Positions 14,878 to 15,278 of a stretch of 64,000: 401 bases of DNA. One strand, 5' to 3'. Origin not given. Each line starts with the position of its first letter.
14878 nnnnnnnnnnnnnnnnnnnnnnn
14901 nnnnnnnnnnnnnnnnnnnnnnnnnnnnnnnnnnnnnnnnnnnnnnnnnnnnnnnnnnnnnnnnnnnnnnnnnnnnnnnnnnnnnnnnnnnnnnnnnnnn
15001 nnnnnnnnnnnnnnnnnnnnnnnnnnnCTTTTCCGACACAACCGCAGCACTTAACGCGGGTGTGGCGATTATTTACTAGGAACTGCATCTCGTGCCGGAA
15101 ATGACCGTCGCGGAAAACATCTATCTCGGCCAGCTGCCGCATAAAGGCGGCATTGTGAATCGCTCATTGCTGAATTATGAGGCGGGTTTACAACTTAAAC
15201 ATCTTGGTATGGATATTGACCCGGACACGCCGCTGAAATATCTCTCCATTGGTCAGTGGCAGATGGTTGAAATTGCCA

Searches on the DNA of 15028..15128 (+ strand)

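Call 44: search_dna_similar(query=window:15028-15128:+, collection=ecoli_genomes, mode=near, max_rows=6)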
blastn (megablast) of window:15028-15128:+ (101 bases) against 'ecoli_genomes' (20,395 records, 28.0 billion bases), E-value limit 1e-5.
Records with a match: 5416; places in all: 5420; records where one place covers at least 80% of the query: 5416.
Genomes with a match: 5416 of 5426; with a place that covers at least 80% of the query: 5416. Places per genome that has any: lowest 1, median 1, highest 2. On chromosomes: 5418 places; on plasmids: 2.
Best place of each record, by identity: >=99% 14; 95-99% 5402.
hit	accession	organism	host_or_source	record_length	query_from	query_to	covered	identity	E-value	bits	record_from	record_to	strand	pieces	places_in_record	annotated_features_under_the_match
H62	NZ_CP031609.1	Escherichia coli strain N3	Homo sapiens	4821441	1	101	100%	99.0%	3e-43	182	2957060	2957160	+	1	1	araG: arabinose ABC transporter ATP-binding protein AraG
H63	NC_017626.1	Escherichia coli 042 strain 042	-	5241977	1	101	100%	99.0%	3e-43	182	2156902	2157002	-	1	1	araG: arabinose ABC transporter ATP-binding protein AraG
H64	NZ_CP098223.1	Escherichia coli strain Z0117EC0005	Canis lupus familiaris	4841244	1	101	100%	99.0%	3e-43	182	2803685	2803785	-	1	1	araG: arabinose ABC transporter ATP-binding protein AraG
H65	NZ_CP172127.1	Escherichia coli strain GF43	chicken meat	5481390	1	101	100%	99.0%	3e-43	182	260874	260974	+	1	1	araG: arabinose ABC transporter ATP-binding protein AraG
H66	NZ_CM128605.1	Escherichia coli strain E200086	Homo sapiens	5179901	1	101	100%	99.0%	3e-43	182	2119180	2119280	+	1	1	araG: arabinose ABC transporter ATP-binding protein AraG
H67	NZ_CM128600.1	Escherichia coli strain E400634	Homo sapiens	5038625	1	101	100%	99.0%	3e-43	182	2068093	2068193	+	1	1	araG: arabinose ABC transporter ATP-binding protein AraG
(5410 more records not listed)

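Call 46: get_annotated_region(hit=H64, flank=100)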
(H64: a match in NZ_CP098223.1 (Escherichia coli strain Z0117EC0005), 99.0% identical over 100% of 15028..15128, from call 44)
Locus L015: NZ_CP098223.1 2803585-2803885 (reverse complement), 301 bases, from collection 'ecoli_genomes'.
description: Escherichia coli strain Z0117EC0005 chromosome, complete genome
organism: Escherichia coli strain Z0117EC0005 (NCBI taxid 562)
replicon: chromosome; assembly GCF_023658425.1
host: Canis lupus familiaris; source: -; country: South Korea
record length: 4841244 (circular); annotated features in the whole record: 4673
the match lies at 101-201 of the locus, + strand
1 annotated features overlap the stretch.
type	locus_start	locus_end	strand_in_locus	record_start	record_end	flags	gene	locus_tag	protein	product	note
CDS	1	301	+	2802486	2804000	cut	araG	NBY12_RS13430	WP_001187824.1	arabinose ABC transporter ATP-binding protein AraG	-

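Call 47: get_annotated_region(hit=H63, flank=100)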
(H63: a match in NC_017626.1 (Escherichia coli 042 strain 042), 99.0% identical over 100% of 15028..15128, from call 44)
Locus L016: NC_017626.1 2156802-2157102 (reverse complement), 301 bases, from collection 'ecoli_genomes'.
description: Escherichia coli 042, complete sequence
organism: Escherichia coli 042 strain 042 (NCBI taxid 216592)
replicon: chromosome; assembly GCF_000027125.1
host: -; source: -; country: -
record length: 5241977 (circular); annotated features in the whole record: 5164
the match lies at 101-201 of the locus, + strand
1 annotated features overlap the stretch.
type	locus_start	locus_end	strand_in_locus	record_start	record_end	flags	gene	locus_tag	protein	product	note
CDS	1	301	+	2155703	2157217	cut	araG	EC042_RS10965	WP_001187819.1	arabinose ABC transporter ATP-binding protein AraG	-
